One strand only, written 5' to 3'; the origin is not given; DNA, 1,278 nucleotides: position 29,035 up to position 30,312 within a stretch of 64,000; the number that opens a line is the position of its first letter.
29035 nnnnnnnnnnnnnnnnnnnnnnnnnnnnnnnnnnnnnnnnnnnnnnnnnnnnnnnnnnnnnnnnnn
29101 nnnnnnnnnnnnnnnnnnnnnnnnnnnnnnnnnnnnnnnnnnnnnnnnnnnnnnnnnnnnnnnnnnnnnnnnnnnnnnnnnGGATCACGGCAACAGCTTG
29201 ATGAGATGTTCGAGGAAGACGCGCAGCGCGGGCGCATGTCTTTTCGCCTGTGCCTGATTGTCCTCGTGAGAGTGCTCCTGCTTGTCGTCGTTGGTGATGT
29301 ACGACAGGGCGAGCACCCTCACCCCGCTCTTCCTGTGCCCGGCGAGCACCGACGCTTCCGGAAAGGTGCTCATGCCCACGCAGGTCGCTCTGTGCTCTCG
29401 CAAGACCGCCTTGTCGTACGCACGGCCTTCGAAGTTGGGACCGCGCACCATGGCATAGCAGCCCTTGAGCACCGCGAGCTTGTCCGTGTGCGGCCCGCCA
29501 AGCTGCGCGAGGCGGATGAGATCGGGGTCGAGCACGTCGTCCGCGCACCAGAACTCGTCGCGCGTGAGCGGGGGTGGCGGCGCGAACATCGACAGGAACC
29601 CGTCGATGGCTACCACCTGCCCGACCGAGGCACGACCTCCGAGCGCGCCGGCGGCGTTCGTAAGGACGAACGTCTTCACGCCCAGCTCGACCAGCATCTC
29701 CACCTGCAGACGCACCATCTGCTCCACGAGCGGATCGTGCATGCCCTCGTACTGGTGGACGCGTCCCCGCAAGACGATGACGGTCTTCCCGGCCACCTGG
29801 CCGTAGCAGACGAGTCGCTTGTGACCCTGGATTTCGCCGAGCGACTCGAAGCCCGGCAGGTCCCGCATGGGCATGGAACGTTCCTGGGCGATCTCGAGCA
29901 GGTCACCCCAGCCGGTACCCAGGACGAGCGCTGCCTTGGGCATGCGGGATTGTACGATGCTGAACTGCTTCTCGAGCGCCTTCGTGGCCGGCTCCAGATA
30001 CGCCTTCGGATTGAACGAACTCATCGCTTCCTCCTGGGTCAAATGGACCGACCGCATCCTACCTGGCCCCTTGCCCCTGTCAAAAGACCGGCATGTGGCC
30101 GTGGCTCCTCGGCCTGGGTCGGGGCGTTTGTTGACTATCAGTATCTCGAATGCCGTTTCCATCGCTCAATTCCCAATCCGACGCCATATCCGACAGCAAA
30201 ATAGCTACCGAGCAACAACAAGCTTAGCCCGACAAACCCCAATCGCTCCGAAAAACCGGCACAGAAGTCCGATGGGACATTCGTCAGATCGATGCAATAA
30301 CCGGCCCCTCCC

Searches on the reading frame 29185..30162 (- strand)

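Call 17: search_protein_families(library=pfam, proteins=[window:29185-30162:-], max_evalue=0.001)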
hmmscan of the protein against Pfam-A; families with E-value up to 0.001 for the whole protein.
window:29185-30162:- (325 aa): 1 family
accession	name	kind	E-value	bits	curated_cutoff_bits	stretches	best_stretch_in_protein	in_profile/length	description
PF01048.26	PNP_UDP_1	-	8e-25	88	25.1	1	77-322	2-233/233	Phosphorylase superfamily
